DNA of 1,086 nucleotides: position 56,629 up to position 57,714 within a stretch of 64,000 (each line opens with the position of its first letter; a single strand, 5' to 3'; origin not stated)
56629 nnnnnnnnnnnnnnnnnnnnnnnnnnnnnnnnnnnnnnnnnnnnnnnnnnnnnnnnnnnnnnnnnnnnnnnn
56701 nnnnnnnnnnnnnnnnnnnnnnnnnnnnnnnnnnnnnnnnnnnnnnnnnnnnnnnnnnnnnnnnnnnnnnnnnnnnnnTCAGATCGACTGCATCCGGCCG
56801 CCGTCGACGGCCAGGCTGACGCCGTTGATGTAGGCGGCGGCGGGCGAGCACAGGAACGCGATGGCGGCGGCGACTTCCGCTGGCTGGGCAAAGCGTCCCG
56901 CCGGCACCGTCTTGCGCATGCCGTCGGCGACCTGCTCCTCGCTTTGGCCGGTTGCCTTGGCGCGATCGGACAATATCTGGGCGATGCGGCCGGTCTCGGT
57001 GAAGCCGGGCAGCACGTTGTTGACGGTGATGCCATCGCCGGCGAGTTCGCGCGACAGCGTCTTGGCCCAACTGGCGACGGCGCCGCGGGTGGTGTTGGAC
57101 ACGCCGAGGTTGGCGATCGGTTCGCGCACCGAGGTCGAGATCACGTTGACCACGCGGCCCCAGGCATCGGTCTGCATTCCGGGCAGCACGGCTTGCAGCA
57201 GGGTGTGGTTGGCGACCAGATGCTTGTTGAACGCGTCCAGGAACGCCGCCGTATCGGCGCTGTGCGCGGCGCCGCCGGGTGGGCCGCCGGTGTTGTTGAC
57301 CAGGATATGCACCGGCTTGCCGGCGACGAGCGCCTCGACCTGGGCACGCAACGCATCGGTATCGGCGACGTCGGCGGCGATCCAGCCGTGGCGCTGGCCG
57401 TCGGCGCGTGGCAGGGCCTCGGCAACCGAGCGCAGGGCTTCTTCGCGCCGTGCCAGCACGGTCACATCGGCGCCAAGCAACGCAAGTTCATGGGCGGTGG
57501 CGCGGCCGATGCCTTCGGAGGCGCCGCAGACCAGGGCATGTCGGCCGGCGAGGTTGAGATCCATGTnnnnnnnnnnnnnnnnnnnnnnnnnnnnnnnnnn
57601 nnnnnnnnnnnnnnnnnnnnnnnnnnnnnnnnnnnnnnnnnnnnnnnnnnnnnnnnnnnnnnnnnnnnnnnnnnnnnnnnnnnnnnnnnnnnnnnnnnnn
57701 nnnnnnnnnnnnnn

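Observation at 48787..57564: Tryptophan catabolic cluster without the known lower pathway: the atypical SDR may be the missing reductase to 2-oxoadipate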

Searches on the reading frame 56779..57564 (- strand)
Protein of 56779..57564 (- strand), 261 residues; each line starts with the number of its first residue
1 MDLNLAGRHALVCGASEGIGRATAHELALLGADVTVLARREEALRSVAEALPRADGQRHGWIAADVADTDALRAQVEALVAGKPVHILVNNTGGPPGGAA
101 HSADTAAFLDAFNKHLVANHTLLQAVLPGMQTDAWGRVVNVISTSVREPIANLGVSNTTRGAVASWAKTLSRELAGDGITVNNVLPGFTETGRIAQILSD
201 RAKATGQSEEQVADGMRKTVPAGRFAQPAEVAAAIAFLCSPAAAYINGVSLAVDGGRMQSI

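Call 4: search_protein_families(library=ncbifam, proteins=[window:56779-57564:-], max_evalue=0.00001)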
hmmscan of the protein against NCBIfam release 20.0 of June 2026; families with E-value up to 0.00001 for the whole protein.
window:56779-57564:- (261 aa): 205 families (the best 25 are shown)
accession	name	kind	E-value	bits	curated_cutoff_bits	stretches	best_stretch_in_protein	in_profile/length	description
NF006212.0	PRK08339.1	equivalog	5.2e-51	173.8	339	1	2-261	3-262/263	short chain dehydrogenase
NF005559.1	PRK07231.1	subfamily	1.2e-49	169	215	1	5-258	2-248/249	glucose 1-dehydrogenase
NF009466.0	PRK12826.1-2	subfamily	4.2e-45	154.1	222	1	8-258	4-245/248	3-oxoacyl-ACP reductase FabG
NF004779.0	PRK06125.1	subfamily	1.7e-44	152.3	261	1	1-258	1-254/259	short-chain dehydrogenase/reductase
NF006693.0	PRK09242.1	equivalog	2.1e-41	141.8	328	1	4-258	7-254/258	SDR family oxidoreductase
NF005095.0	PRK06523.1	subfamily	3.8e-40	138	231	1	2-260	5-260/261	oxidoreductase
TIGR01963.1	PHB_DH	subfamily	1.5e-39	135.8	307.05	1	8-257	2-252/255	3-hydroxybutyrate dehydrogenase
TIGR01830.1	3oxo_ACP_reduc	equivalog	1.4e-38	132.9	297.75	1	10-256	1-237/239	3-oxoacyl-[acyl-carrier-protein] reductase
NF005446.0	PRK07035.1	equivalog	3.9e-38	131.2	373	1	3-257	7-253/255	SDR family oxidoreductase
NF009464.0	PRK12824.1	subfamily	5e-38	131.2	269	1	8-257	3-242/245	3-oxoacyl-ACP reductase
NF004778.0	PRK06124.1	equivalog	5.1e-38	130.9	303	1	3-258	7-253/256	SDR family oxidoreductase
NF009093.0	PRK12429.1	subfamily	5.7e-38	130.7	258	1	4-257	2-256/259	3-hydroxybutyrate dehydrogenase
NF004197.0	PRK05653.1-1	equivalog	7.9e-38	130.5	332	1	1-258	1-247/249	3-oxoacyl-ACP reductase FabG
NF052558.1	MBtsdlDhBudC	equivalog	8.1e-38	130.4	270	1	7-258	3-242/250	meso-2,3-butanediol dehydrogenase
NF004198.0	PRK05653.1-3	equivalog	1.9e-36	125.8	296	1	5-258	5-247/248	3-oxoacyl-ACP reductase FabG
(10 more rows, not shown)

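Call 5: search_protein_families(library=pfam, proteins=[window:56779-57564:-], max_evalue=0.00001)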
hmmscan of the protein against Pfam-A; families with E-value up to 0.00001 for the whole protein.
window:56779-57564:- (261 aa): 2 families
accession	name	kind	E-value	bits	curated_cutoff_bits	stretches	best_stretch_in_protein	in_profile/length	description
PF13561.12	adh_short_C2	-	6.7e-40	137.6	27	1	14-256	1-234/236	Enoyl-(Acyl carrier protein) reductase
PF00106.31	adh_short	-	3.9e-37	128.1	26.6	1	9-198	2-191/195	short chain dehydrogenase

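Call 8: find_homologous_proteins(query=window:56779-57564:-, max_evalue=1e-20)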
Query window:56779-57564:- (261 aa): 7999 proteins with E <= 1e-20 among 8000 candidates; the best 120 are listed.
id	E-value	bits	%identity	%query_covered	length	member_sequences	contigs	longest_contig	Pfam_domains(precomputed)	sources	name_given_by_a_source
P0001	7.1e-152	522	92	100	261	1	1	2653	PF08659.17,PF13561.13,PF00106.32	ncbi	-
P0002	8.0e-152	522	93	100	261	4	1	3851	PF13561.13,PF00106.32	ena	-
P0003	1.5e-149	514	93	100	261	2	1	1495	PF13561.13,PF00106.32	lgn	-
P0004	2.0e-149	514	91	100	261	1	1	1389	PF13561.13,PF00106.32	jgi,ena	-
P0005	3.8e-146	503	91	100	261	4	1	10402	PF13561.13,PF00106.32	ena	-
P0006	2.9e-145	500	87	100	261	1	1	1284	PF13561.13,PF00106.32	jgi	-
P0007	3.7e-144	497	89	100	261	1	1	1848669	PF13561.13,PF00106.32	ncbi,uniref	ncbi:SDR family oxidoreductase [Lysobacter sp. F6437]|uniref:SDR family oxidoreductase n=1 Tax=Lysob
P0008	3.8e-144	497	90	100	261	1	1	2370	PF13561.13,PF00106.32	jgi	jgi:3-oxoacyl-[acyl-carrier protein] reductase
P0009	5.4e-144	496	88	100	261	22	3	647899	PF13561.13,PF00106.32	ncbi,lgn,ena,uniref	ncbi:SDR family oxidoreductase [Lysobacter sp. F60174L2]|uniref:SDR family oxidoreductase n=1 Tax=Ly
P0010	2.6e-143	494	88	100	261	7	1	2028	PF13561.13,PF00106.32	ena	-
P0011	4.4e-143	493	88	100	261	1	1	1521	PF13561.13,PF00106.32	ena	-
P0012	3.3e-140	484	87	100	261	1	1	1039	PF13561.13,PF00106.32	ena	-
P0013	2.2e-139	481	53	84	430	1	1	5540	PF13561.13,PF00106.32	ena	-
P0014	1.8e-134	465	83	100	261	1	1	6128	PF13561.13,PF00106.32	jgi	jgi:3-oxoacyl-[acyl-carrier protein] reductase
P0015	3.8e-134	464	81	100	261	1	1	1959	PF08659.17,PF13561.13,PF00106.32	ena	-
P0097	2.6e-128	445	78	100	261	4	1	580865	PF08659.17,PF13561.13,PF00106.32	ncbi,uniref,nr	ncbi:SDR family oxidoreductase [Lysobacter sp. CFH 32150]|uniref:SDR family oxidoreductase n=1 Tax=L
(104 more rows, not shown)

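Call 15: find_encoding_contigs(protein=P0097, flank=10000, max_places=3)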
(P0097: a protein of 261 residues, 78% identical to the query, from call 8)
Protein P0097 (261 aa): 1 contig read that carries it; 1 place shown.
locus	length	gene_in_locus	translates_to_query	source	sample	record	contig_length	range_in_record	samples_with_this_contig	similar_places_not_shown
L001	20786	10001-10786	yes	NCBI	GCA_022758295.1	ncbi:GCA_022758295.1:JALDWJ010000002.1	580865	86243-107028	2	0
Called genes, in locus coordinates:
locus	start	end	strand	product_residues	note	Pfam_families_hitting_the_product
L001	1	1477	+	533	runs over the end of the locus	PF09994:T6SS_Tle1-like_cat, PF20410:X-Tfes_XVIPCD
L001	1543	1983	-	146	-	PF08327:AHSA1 (weak)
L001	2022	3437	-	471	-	PF00772:DnaB, PF03796:DnaB_C, PF13481:AAA_25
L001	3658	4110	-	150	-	PF01281:Ribosomal_L9_N, PF03948:Ribosomal_L9_C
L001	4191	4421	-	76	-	PF01084:Ribosomal_S18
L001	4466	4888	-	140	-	PF01250:Ribosomal_S6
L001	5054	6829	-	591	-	PF05960:DUF885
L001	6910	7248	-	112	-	PF01521:Fe-S_biosyn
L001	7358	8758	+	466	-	PF01336:tRNA_anti-codon, PF00152:tRNA-synt_2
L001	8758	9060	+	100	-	-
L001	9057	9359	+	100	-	-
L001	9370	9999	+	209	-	PF04299:FMN_bind_2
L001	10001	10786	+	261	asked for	PF00106:adh_short, PF08659:KR (weak), PF13561:adh_short_C2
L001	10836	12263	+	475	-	PF00171:Aldedh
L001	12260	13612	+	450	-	-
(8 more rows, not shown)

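Call 17: search_solved_structures(query=window:56779-57564:-, max_evalue=1e-20, show_alignments=3)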
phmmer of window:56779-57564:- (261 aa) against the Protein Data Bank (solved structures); distinct sequences matched with E-value up to 1e-20: 99 (the best 60 are shown).
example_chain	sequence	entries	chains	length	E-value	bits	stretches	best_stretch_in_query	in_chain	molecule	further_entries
5vps_A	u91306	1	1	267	1.3e-46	162.4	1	1-257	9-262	Short-chain dehydrogenase/reductase SDR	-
5va8_A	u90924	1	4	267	4.1e-46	160.8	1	1-257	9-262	Short-chain dehydrogenase/reductase SDR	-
5idx_A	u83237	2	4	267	9.6e-45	156.3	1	1-257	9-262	Short-chain dehydrogenase/reductase SDR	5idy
1o5i_A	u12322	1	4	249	5e-39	137.6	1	1-257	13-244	3-oxoacyl-(acyl carrier protein) reductase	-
9fe6_A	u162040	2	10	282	3.8e-34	121.6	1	4-258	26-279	SDR family oxidoreductase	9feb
1x7g_A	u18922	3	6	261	4.8e-33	118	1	9-256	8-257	Putative ketoacyl reductase | ACTINORHODIN POLYKETIDE KETOREDUCTASE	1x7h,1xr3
2rh4_A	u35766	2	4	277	6e-33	117.7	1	9-256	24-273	Actinorhodin Polyketide Ketoreductase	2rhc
1w4z_A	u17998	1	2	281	6.3e-33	117.6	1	9-256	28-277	KETOACYL REDUCTASE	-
4dbz_A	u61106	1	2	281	7.8e-33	117.3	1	9-256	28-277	Ketoacyl reductase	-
4dc1_A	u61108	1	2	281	8.8e-33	117.1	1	9-256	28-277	Ketoacyl reductase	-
4dc0_A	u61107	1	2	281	3.8e-32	115.1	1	9-256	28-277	Ketoacyl reductase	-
6jh7_A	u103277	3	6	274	7.2e-32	114.1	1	1-259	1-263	Short chain dehydrogenase family protein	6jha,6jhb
2rhr_B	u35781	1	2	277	1.5e-31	113.1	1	9-256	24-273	Actinorhodin Polyketide Ketoreductase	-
3csd_B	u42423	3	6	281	1.6e-31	113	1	9-256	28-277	Putative ketoacyl reductase | ketoacyl reductase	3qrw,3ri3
4wjz_A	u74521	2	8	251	7.4e-31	110.8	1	3-257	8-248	3-oxoacyl-[acyl-carrier-protein] reductase FabG | 3-oxoacyl-[acyl-carrier protein] reductase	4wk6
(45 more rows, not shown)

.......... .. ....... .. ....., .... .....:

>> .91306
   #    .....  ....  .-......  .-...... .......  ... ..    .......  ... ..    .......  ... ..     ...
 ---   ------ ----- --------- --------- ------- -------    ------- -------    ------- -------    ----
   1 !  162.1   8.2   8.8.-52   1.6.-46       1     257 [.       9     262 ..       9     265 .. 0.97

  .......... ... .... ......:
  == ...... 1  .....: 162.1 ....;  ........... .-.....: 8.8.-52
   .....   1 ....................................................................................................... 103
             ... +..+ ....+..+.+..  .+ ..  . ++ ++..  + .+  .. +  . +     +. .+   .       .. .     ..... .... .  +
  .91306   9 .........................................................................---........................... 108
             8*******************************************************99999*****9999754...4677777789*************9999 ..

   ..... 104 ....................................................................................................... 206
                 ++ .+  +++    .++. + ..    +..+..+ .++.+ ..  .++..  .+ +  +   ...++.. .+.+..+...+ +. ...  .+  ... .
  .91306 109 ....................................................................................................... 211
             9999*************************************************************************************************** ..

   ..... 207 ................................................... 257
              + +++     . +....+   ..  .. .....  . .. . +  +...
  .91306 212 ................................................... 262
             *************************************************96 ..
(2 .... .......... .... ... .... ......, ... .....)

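Call 20: search_protein_representatives(protein=window:56779-57564:-)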
Query: 261 residues. Proteins with E-value up to 0.001 (for the whole library): 121827; up to 1e-10: 30019; up to 1e-30: 825. The best 150 are listed.
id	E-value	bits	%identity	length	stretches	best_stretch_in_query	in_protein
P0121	1.9e-78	279.8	60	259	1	1-260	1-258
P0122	2.4e-77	276.2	52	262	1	1-258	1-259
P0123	8.9e-76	271.0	58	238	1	27-259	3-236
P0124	8.6e-74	264.5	52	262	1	1-259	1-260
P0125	9.6e-74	264.4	51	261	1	1-259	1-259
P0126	4.1e-73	262.3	49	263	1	1-260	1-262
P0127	4.3e-71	255.7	51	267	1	1-259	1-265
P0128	2.4e-70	253.2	49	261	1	1-260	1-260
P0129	5.7e-70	252.0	48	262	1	3-260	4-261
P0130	1.1e-69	251.2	52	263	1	2-260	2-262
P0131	1.7e-68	247.2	55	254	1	1-256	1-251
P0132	2.1e-66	240.4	49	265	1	5-261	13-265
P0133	3.9e-66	239.4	48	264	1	1-260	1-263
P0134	2.0e-65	237.1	50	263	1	4-261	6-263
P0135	1.8e-64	234.1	46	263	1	1-257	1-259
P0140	2.8e-63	230.1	45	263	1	2-260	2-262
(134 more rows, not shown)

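Call 23: find_encoding_contigs(protein=P0121, flank=10000, max_places=4)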
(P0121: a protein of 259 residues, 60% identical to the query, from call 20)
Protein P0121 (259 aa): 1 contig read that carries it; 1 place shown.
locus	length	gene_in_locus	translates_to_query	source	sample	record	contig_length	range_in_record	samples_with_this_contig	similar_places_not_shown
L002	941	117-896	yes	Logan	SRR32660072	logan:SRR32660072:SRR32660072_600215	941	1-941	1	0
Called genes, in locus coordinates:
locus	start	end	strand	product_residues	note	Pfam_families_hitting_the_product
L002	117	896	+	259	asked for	PF00106:adh_short, PF13460:NAD_binding_10 (weak), PF13561:adh_short_C2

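Call 27: find_related_loci(query=A2, collection=genome_contigs, flank=10000)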
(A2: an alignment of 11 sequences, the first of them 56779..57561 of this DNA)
Query A2 (260 aa) in genome_contigs; peptide patterns used: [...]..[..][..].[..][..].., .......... (x = any residue, [..] = any of these).
600 stretches matched a pattern (row limit reached: there are more); 599 encode a relative of the query (tblastn E <= 1e-3); the best 80 are kept; 80 distinct loci.
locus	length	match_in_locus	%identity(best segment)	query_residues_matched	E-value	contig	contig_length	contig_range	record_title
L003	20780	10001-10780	77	1-260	1e-131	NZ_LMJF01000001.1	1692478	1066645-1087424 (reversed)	Lysobacter sp. Root916 contig_1, whole genome shotgun sequence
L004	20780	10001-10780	78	1-260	6e-130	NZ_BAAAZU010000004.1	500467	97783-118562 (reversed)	Luteimonas lutimaris strain JCM 16916 sequence04, whole genome shotgun sequence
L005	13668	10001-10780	75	1-260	1e-127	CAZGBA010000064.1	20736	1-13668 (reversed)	MAG TPA_asm: uncultured Xanthomonas sp. isolate binchicken_co386_102 genome assembly, contig: NODE_793_length_20736_cov_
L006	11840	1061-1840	75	1-260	3e-125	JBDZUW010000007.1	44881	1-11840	MAG: Luteimonas sp. isolate PE_seawater34 NODE_209_length_44881, whole genome shotgun sequence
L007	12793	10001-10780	75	1-260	2e-124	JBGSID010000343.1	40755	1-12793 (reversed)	MAG: Lysobacteraceae bacterium isolate JTS-AC120 k141_2606488, whole genome shotgun sequence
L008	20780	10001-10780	76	1-260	2e-124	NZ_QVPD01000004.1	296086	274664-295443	Cognatiluteimonas weifangensis strain WF-2 LB2_Scf_4, whole genome shotgun sequence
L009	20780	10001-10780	74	1-260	5e-124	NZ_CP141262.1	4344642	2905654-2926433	Luteimonas sp. R10 chromosome, complete genome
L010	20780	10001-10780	77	1-260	5e-121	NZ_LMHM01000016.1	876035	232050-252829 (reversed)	Lysobacter sp. Root690 contig_7, whole genome shotgun sequence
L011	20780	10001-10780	72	1-260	3e-120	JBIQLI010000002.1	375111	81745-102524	MAG: Lysobacter sp. isolate mag.8g NODE_17_length_375111, whole genome shotgun sequence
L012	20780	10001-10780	71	1-260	3e-116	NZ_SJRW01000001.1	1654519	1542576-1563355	Luteimonas arsenica strain 26-35 Scaffold1_1, whole genome shotgun sequence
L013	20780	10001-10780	73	1-260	3e-115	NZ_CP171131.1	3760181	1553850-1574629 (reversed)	Luteimonas sp. WGS1318 chromosome, complete genome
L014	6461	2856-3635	72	1-260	4e-114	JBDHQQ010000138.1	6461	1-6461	MAG: Pseudoxanthomonas sp. isolate AS-MICRO-3CA.74 NODE_60418_length_6461_cov_4.986593, whole genome shotgun sequence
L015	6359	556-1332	68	3-260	2e-111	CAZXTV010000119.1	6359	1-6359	MAG TPA_asm: uncultured Arenimonas sp. isolate SRP319275_co1_45 genome assembly, contig: NODE_17214_length_6359_cov_4.91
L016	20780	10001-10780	70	1-260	3e-111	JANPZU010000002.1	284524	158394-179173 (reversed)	MAG: Luteimonas sp. isolate 14_gen_w_cov.19 c1825, whole genome shotgun sequence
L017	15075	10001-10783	66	1-260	2e-109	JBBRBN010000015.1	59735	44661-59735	MAG: Lysobacterales bacterium isolate Co_metawrap_2346 Cmw_2346_k141_3288310_length_59735_cov_10.9993, whole genome shot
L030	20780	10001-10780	65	1-260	2e-103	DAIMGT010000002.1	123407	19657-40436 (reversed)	MAG TPA_asm: Pseudomonadota bacterium isolate CTOTU1219 NODE_16_length_123407_cov_51.336930, whole genome shotgun sequen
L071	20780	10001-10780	55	1-260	5e-92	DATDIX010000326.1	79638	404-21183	MAG TPA_asm: Chitinophagaceae bacterium isolate SMAG_U315 k141_1392714, whole genome shotgun sequence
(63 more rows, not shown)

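Call 50: list_cluster_members(proteins=[P0122, P0124, P0125, P0126, P0127, P0128, P0130, P0133, P0135, P0140])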
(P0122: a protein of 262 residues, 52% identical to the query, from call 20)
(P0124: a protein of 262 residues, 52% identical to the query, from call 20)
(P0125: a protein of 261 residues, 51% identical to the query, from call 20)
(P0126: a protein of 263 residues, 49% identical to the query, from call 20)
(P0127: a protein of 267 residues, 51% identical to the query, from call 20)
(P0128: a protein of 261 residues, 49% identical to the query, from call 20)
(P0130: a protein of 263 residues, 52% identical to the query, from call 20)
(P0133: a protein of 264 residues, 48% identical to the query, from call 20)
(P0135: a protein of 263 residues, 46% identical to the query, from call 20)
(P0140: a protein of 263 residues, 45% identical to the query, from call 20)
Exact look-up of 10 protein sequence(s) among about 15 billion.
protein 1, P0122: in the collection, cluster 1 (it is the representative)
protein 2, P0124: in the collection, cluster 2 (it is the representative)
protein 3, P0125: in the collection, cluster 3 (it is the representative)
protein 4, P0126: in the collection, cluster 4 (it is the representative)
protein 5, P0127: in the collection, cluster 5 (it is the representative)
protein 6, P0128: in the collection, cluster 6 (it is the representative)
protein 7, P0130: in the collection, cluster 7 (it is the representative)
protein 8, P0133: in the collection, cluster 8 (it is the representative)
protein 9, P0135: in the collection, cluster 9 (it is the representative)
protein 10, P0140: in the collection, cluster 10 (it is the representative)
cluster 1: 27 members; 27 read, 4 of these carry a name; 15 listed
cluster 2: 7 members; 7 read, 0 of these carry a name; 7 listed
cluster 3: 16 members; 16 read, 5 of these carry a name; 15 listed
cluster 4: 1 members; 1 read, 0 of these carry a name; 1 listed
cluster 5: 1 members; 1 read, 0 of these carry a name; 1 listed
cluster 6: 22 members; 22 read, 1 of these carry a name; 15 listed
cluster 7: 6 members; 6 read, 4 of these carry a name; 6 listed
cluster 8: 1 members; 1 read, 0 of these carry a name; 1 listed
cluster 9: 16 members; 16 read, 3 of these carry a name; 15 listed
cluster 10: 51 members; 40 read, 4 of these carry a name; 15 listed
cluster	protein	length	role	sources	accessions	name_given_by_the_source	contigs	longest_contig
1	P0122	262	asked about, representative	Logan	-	-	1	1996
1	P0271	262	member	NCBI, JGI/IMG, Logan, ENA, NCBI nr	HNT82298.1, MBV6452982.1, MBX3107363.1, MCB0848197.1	MAG: Bacilysin biosynthesis oxidoreductase YwfH [Bacteroidetes bacterium ADurb.Bin141] | NADPH-dependent reductase BacG [Bacteroidia bacterium]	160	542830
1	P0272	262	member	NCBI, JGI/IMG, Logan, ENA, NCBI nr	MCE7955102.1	MAG: SDR family oxidoreductase [Bacteroidetes bacterium CHB6] | SDR family oxidoreductase [Bacteroidetes bacterium CHB6]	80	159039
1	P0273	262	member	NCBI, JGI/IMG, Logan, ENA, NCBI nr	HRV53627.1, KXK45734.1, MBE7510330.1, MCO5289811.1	MAG: SDR family oxidoreductase [Bacteroidetes bacterium] | MAG: short-chain dehydrogenase/reductase SDR [Bacteroidetes bacterium OLB10]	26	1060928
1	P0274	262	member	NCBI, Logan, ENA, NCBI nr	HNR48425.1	MAG TPA: SDR family oxidoreductase [Bacteroidia bacterium] | SDR family oxidoreductase [Bacteroidia bacterium]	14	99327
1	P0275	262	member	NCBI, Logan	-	-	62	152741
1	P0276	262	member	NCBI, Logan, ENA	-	-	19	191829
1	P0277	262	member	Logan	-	-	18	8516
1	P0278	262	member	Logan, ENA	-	-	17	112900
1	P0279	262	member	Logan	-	-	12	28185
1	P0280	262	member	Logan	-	-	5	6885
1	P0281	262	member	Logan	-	-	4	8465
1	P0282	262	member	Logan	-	-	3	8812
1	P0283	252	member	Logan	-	-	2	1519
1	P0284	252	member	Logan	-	-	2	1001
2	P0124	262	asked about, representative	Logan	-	-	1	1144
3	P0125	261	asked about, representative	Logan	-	-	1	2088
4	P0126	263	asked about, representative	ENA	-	-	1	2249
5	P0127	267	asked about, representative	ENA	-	-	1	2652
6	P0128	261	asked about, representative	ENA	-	-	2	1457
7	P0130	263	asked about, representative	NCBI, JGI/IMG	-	3-oxoacyl-[acyl-carrier protein] reductase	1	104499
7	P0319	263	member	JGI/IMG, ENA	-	3-oxoacyl-[acyl-carrier protein] reductase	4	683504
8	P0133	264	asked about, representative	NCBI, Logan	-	-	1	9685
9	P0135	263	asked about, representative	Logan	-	-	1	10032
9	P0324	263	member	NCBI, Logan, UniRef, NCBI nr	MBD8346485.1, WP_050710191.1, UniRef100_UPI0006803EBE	SDR family oxidoreductase [Dysgonomonas sp. HGC4] | SDR family oxidoreductase n=1 Tax=Dysgonomonas sp. HGC4 TaxID=1658009 RepID=UPI0006803EBE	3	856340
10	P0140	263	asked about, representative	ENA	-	-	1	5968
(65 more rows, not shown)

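Call 51: find_encoding_contigs(protein=P0319, flank=10000, max_places=2)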
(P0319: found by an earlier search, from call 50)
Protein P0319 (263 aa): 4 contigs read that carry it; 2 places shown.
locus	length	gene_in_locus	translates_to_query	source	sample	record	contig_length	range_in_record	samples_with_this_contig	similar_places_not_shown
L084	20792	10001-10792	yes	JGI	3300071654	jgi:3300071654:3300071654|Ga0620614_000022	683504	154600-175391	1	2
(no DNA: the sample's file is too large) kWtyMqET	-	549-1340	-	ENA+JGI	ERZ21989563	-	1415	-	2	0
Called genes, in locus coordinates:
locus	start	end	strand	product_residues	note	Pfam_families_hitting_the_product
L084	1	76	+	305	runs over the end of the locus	PF01497:Peripla_BP_2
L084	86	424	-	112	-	-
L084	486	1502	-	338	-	-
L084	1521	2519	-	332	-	PF00478:IMPDH (weak), PF03060:NMO, PF01070:FMN_dh, PF05690:ThiG (weak)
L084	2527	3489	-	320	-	PF00483:NTP_transferase, PF12804:NTP_transf_3, PF25084:LbH_EIF2B (faint), PF25087:GMPPB_C (weak)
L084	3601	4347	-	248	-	PF13192:Thioredoxin_3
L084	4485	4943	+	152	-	-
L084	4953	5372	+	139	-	PF00903:Glyoxalase, PF13468:Glyoxalase_3 (weak), PF13669:Glyoxalase_4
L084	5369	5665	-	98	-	-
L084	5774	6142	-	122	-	-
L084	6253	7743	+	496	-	PF00289:Biotin_carb_N, PF02222:ATP-grasp (weak), PF02786:CPSase_L_D2, PF07478:Dala_Dala_lig_C, PF02785:Biotin_carb_C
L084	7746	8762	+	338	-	PF01075:Glyco_transf_9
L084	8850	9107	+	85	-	PF01649:Ribosomal_S20p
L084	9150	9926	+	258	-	PF20582:UPF0758_N, PF04002:RadC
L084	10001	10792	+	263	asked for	PF00106:adh_short, PF08659:KR (weak), PF13561:adh_short_C2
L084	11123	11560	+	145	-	-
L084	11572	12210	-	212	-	PF04299:FMN_bind_2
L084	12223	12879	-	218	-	PF00293:NUDIX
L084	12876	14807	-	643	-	PF00691:OmpA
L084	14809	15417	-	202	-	PF03938:OmpH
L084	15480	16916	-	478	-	PF00929:RNase_T, PF21762:DEDDh_C (faint), PF01541:GIY-YIG (weak), PF27096:UvrC_M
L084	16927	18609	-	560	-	PF07969:Amidohydro_3, PF01979:Amidohydro_1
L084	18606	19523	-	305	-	-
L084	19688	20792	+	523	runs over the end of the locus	PF02518:HATPase_c, PF14501:HATPase_c_5 (weak)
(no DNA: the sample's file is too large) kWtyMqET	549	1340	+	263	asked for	PF00106:adh_short, PF08659:KR (weak), PF13561:adh_short_C2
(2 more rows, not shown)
